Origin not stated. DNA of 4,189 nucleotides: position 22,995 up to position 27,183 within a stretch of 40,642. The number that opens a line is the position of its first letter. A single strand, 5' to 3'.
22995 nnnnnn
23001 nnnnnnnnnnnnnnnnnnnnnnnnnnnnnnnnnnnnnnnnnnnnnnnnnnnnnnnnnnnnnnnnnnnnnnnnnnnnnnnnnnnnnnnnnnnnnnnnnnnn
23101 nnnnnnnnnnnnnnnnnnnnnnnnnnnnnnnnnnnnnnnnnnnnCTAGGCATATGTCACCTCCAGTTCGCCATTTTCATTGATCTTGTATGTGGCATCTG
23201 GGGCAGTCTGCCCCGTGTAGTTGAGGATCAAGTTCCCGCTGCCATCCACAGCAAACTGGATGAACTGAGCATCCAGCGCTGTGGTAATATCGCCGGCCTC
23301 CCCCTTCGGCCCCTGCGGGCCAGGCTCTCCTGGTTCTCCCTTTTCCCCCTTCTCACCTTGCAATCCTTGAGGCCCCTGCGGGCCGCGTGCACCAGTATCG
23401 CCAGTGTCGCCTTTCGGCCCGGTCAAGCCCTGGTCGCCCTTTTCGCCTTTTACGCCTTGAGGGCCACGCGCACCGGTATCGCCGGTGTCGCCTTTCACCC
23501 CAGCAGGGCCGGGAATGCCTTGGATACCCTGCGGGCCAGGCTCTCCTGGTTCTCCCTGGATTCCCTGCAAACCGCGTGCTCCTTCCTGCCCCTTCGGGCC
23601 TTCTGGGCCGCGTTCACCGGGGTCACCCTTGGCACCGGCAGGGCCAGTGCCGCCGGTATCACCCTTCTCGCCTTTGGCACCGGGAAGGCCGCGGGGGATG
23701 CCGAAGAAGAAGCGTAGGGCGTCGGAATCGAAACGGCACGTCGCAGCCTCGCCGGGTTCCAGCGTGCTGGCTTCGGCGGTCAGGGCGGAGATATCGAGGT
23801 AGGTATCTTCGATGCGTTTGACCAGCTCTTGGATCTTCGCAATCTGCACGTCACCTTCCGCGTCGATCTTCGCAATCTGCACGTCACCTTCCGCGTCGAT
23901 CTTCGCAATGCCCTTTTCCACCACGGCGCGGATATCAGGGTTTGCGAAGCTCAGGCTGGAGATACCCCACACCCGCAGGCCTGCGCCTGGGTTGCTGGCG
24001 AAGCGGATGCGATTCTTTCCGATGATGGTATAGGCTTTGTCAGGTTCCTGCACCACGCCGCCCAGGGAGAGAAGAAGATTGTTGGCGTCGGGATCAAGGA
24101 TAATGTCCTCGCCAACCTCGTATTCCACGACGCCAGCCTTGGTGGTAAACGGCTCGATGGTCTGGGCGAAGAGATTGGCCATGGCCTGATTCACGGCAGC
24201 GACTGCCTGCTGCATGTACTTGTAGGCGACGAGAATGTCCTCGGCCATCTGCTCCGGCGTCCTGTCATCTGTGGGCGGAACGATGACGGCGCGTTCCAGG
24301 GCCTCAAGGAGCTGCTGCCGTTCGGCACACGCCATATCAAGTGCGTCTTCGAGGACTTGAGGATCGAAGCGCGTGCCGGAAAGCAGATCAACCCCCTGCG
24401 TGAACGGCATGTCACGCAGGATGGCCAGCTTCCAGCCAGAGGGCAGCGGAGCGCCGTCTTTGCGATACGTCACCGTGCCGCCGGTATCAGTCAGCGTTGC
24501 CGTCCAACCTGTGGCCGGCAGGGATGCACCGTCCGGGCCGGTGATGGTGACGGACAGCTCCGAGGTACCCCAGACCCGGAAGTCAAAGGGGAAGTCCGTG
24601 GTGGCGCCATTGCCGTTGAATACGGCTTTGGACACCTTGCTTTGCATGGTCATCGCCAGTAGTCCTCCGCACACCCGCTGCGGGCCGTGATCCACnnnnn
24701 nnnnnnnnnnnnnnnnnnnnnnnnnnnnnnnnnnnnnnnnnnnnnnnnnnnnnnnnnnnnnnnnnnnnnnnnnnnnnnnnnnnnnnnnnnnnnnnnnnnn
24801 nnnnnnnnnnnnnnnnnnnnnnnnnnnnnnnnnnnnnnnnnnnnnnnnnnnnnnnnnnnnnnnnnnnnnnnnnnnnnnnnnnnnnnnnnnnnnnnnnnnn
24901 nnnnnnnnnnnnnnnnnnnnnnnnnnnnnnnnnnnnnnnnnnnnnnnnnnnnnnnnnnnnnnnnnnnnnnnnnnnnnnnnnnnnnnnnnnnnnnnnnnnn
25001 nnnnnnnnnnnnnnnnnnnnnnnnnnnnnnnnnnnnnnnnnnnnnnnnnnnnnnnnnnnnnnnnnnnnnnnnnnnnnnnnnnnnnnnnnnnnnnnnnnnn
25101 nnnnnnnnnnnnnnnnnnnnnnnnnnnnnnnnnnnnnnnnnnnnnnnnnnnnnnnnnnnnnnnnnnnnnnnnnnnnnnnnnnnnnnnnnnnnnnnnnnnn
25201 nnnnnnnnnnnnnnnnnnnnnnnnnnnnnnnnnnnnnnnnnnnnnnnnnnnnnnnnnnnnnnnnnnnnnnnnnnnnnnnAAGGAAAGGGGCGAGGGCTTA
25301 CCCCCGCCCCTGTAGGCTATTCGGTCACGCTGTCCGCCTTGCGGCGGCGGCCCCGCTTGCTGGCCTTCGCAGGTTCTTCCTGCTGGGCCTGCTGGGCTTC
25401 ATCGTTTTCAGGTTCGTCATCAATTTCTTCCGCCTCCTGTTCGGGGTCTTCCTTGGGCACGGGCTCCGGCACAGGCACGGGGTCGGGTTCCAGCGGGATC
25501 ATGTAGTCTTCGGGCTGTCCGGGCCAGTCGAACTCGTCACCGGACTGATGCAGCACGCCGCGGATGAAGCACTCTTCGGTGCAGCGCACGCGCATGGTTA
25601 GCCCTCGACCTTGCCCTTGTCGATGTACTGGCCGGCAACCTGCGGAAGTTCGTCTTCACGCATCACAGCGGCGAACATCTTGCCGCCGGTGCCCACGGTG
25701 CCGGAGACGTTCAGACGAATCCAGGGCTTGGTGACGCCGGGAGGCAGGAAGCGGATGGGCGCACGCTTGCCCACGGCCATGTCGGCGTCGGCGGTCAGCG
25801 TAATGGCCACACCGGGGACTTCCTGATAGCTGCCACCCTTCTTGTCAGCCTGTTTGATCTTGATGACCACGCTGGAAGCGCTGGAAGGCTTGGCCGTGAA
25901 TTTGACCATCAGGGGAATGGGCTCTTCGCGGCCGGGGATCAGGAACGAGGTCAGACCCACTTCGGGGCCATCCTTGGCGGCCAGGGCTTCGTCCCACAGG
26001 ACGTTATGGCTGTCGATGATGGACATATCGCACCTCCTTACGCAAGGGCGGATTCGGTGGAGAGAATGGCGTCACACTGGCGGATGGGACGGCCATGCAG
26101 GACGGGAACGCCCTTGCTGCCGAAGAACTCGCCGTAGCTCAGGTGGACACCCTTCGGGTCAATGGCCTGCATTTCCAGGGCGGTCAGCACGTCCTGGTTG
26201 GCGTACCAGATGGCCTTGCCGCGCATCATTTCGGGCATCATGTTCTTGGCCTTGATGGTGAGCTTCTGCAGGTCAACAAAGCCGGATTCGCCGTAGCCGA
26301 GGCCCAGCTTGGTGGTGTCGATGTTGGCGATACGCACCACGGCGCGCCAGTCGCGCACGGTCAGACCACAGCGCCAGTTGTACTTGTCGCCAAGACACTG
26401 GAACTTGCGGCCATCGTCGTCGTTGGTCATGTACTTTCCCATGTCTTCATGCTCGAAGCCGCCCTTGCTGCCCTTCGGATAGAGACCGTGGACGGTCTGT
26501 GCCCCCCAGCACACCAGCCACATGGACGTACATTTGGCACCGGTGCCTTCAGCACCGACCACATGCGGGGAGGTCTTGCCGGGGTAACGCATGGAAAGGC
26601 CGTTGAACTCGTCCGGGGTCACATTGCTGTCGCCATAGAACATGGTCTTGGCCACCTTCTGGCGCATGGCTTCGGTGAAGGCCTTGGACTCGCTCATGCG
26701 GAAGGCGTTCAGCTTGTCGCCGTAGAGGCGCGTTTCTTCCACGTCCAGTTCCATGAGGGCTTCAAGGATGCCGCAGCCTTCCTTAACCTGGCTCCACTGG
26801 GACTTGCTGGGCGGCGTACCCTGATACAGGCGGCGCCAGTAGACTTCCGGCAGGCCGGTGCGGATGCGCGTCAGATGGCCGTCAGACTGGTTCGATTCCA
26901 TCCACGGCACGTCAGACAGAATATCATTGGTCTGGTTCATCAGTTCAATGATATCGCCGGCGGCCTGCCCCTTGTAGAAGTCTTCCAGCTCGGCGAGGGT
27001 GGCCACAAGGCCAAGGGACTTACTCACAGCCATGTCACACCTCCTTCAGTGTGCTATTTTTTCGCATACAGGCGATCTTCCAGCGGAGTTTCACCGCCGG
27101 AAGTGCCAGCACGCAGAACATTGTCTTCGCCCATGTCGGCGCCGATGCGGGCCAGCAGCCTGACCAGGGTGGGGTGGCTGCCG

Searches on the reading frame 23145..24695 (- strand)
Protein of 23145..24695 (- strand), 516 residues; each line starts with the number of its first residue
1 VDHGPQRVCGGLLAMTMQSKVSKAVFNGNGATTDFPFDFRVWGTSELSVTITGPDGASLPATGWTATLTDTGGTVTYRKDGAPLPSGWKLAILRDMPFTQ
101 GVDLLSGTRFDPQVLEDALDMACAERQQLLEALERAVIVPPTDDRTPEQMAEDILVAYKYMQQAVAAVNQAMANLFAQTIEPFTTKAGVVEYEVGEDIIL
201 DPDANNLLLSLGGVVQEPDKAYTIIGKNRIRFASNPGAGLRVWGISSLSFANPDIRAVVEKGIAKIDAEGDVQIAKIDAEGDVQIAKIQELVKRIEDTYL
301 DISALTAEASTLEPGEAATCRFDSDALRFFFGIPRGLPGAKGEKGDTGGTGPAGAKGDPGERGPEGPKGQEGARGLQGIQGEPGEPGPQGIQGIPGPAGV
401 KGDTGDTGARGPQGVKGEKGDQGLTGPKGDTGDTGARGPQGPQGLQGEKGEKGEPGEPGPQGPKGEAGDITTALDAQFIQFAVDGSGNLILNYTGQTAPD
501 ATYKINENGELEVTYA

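Call 48: search_protein_families(library=phrogs, proteins=[window:23145-24695:-], max_evalue=0.00001)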
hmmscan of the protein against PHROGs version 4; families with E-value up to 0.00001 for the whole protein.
window:23145-24695:- (516 aa): 45 families (the best 25 are shown)
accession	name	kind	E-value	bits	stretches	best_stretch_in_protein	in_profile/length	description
phrog_6320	-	tail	4.8e-45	155.6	2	334-442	96-210/745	tail fiber protein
phrog_8745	-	tail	1.1e-29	103.5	1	321-470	1378-1505/1803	tail fiber protein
phrog_5073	-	tail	1e-27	98.4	2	336-423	261-348/519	tail fiber protein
phrog_819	-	tail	6.6e-27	95.1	1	337-469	476-605/1024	tail protein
phrog_366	-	tail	4.2e-23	83.5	2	393-501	306-410/474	tail fiber protein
phrog_10972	-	tail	5.8e-20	73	1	414-495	163-257/343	tail fiber protein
phrog_1658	-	unknown function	9.2e-19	69.1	2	413-477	45-112/239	-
phrog_18350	-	tail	3.5e-18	67.2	2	369-472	102-203/253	tail fiber protein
phrog_1640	-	tail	3e-17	64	1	15-121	1-109/765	tail protein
phrog_3420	-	unknown function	8e-16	57.8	1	336-471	237-378/929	-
phrog_29268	-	unknown function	8.7e-16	58.2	1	384-470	406-492/653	-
phrog_33406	-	tail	2.5e-15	56.8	2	398-475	199-279/651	tail fiber protein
phrog_1806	-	tail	1e-14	55.5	1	378-468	130-224/276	collagen like minor tail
phrog_13893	-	tail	1.5e-14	54.3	1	15-141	1-129/648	tail protein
phrog_38806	-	unknown function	3.3e-14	53.9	2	414-470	67-123/285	-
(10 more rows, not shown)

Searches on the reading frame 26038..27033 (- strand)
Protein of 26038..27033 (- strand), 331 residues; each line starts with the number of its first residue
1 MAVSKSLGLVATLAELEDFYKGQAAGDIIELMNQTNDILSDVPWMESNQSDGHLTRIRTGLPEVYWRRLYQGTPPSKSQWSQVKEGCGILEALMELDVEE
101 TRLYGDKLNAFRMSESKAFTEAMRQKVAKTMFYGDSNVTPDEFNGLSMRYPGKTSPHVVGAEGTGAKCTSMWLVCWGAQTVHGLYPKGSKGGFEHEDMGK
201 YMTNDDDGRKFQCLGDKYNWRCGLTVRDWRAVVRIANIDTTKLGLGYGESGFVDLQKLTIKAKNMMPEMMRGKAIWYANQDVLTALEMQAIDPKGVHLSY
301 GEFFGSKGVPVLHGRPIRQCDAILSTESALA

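Call 48: search_protein_families(library=phrogs, proteins=[window:26038-27033:-], max_evalue=0.00001)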
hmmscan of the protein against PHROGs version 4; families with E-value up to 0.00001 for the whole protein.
window:26038-27033:- (331 aa): 1 family
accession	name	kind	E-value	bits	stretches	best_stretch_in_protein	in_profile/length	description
phrog_212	-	head and packaging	1.8e-66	225.6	2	12-155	7-151/301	major head protein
